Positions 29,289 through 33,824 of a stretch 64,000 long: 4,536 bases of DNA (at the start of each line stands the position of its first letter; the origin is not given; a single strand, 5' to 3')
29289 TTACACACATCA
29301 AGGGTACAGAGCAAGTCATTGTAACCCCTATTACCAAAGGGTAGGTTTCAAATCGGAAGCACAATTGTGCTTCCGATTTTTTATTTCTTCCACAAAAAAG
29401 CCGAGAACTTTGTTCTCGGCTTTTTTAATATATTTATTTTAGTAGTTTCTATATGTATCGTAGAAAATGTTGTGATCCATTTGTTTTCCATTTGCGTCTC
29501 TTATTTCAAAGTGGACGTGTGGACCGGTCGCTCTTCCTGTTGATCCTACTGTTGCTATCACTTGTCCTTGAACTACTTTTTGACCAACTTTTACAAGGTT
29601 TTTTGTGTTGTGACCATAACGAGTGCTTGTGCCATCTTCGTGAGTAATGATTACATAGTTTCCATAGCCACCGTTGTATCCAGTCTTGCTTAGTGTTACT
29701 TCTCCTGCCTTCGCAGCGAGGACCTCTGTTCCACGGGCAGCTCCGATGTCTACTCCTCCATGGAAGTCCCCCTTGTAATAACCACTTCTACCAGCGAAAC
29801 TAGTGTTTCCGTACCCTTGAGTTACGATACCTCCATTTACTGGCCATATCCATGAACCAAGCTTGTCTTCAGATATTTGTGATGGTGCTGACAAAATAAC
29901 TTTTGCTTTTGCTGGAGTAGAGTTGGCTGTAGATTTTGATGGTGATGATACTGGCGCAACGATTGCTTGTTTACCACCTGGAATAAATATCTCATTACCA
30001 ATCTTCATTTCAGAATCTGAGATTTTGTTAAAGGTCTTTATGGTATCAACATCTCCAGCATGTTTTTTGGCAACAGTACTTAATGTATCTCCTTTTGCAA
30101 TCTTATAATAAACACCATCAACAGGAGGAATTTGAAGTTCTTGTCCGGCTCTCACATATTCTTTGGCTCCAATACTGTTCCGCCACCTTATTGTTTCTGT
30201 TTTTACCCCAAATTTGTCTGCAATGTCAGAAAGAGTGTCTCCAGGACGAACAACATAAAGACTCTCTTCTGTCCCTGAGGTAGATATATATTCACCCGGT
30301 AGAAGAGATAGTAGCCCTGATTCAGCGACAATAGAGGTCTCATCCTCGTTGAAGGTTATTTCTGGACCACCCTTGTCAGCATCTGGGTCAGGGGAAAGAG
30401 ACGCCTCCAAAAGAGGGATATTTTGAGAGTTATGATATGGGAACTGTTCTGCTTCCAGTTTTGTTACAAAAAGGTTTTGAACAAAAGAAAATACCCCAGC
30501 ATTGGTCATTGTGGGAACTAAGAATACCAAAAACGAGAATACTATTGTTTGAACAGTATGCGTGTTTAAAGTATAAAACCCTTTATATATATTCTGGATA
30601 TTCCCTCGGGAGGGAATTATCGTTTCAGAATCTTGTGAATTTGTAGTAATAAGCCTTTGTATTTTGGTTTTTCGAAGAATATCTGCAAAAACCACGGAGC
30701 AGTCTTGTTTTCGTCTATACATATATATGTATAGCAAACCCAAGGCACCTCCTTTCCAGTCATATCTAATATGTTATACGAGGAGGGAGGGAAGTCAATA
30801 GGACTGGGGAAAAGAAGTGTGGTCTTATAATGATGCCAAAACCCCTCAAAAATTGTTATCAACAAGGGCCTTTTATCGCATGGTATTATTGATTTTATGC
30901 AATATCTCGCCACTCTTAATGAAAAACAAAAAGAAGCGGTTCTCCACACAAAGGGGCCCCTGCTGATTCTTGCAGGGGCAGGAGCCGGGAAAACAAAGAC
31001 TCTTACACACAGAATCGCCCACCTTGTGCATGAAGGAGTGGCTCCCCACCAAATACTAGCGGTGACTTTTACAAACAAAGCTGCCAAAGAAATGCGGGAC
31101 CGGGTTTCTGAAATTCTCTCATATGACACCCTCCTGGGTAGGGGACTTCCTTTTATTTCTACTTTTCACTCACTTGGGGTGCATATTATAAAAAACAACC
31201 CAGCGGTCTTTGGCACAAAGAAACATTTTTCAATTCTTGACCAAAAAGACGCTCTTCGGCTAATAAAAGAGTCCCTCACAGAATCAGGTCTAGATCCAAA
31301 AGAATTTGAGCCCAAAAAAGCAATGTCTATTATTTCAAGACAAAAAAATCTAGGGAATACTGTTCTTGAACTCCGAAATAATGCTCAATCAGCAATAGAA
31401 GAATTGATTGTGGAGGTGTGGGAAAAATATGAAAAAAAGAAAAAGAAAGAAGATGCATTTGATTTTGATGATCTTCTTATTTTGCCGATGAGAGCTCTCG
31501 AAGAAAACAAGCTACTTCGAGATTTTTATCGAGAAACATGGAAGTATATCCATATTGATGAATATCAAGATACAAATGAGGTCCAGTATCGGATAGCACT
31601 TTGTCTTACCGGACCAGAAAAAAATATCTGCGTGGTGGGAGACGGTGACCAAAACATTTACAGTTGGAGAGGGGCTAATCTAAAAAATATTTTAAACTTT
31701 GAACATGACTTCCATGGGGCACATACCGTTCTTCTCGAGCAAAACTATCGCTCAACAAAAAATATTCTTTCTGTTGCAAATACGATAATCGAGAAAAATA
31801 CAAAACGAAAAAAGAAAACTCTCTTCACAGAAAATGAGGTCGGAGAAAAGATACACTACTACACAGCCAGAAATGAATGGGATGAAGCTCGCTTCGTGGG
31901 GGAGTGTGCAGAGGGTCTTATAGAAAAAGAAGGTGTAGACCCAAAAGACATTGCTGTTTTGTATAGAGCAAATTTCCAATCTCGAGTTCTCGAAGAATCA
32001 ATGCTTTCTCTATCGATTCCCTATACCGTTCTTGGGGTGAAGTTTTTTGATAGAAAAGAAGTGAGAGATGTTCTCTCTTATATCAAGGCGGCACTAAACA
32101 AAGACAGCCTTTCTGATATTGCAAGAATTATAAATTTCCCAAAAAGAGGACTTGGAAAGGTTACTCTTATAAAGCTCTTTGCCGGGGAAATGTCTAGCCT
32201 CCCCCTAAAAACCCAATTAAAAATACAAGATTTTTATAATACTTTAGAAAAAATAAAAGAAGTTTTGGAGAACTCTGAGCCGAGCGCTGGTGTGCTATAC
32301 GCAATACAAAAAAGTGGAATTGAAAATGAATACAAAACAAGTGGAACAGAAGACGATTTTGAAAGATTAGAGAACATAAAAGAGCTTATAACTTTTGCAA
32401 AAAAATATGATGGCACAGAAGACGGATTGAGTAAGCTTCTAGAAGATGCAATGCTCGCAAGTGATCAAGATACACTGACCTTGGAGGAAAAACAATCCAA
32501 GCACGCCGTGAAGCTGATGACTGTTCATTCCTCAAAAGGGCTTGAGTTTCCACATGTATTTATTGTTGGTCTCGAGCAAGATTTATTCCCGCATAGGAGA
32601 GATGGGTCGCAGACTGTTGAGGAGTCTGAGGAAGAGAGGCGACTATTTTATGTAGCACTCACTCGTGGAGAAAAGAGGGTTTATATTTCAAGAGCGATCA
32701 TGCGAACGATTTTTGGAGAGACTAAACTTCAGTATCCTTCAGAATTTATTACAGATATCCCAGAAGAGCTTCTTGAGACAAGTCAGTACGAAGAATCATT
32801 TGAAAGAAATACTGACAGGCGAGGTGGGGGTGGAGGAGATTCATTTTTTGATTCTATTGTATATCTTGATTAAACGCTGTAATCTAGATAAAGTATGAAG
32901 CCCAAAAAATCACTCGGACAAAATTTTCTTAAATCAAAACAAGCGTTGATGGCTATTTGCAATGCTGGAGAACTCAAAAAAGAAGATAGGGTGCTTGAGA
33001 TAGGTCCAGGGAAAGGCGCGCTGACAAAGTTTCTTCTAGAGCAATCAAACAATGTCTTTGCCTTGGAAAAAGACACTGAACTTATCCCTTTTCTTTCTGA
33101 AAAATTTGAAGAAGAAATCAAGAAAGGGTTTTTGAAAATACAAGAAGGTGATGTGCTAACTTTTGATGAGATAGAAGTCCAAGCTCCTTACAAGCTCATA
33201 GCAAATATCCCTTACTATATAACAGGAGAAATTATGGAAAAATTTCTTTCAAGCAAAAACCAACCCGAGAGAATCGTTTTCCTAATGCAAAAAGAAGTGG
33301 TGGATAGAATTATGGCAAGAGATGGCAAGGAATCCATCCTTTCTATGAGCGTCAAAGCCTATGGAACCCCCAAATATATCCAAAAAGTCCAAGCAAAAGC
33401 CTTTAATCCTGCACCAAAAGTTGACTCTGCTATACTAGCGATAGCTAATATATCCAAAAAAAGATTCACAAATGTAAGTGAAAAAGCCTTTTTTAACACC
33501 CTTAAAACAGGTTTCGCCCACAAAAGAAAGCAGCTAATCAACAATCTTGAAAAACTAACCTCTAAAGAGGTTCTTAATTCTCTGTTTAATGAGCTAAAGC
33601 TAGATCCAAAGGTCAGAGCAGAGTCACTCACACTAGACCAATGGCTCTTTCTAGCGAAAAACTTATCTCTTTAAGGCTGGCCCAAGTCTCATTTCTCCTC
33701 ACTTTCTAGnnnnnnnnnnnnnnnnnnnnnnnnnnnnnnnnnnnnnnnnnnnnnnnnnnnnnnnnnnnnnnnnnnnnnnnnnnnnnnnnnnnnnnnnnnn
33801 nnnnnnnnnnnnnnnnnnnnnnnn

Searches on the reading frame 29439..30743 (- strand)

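Call 56: search_protein_families(library=pfam, proteins=[window:29439-30743:-], max_evalue=0.00001)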
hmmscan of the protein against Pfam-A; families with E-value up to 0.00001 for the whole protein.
window:29439-30743:- (434 aa): 3 families
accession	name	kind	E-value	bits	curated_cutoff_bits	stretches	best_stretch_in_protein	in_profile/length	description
PF01551.29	Peptidase_M23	-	4.3e-32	110.6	28.7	1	327-423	2-95/96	Peptidase family M23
PF01476.26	LysM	-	4e-20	71.9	20.9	2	163-206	1-43/43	LysM domain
PF23473.1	LysM3_LYK4_5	-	5.3e-07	30.1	29.3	0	163-190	5-32/48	LYK4/5 LysM3 domain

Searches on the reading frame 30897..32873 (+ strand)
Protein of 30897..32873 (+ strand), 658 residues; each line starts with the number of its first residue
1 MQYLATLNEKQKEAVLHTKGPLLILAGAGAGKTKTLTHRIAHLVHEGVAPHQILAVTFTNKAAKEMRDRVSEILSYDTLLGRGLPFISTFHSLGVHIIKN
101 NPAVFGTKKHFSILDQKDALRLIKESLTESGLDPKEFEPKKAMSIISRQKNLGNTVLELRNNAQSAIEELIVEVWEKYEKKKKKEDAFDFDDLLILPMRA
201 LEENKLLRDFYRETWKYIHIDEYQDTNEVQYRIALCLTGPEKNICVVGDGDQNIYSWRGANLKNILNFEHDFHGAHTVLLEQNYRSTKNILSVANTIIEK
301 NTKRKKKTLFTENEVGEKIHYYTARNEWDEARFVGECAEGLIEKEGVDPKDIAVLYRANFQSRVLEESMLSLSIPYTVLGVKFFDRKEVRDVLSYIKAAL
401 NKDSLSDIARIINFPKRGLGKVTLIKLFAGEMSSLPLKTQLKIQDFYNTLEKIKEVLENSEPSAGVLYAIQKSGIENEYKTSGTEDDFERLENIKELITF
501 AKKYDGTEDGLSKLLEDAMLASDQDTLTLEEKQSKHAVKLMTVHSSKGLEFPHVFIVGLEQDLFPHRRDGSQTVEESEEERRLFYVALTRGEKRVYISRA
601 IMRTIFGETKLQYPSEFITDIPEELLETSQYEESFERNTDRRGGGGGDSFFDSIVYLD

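Call 56: search_protein_families(library=pfam, proteins=[window:30897-32873:+], max_evalue=0.00001)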
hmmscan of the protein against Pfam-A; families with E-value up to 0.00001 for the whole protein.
window:30897-32873:+ (658 aa): 6 families
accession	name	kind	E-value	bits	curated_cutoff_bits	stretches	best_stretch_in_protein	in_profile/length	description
PF00580.27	UvrD-helicase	-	4.1e-84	282.9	23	1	7-273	1-271/271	UvrD/REP helicase N-terminal domain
PF13361.12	UvrD_C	-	2.9e-64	218.2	25.6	1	279-598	2-346/350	UvrD-like helicase C-terminal domain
PF13245.12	AAA_19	-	5.6e-22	78.8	25.1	1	11-256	1-132/134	AAA domain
PF13538.12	UvrD_C_2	-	1.7e-10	41.1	27.4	1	540-597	4-51/52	UvrD-like helicase C-terminal domain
PF01443.25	Viral_helicase1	-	1.5e-07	31.9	21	0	531-597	170-226/228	Viral superfamily 1 RNA helicase core domain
PF13604.12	AAA_30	-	2.2e-06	28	27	0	6-70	1-66/191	AAA domain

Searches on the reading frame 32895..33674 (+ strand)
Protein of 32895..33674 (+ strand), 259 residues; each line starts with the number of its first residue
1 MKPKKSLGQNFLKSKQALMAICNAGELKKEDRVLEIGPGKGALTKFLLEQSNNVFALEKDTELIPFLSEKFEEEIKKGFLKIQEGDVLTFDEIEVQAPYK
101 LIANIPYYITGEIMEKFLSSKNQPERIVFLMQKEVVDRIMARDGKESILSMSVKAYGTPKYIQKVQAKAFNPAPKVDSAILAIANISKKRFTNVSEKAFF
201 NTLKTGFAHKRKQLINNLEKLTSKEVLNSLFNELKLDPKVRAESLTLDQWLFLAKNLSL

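Call 56: search_protein_families(library=pfam, proteins=[window:32895-33674:+], max_evalue=0.00001)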
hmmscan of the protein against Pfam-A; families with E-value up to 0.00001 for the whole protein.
window:32895-33674:+ (259 aa): 1 family
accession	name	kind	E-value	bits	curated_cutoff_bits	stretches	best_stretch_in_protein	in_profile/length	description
PF00398.26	RrnaAD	-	4.8e-52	177.1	24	1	3-256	4-260/263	Ribosomal RNA adenine dimethylase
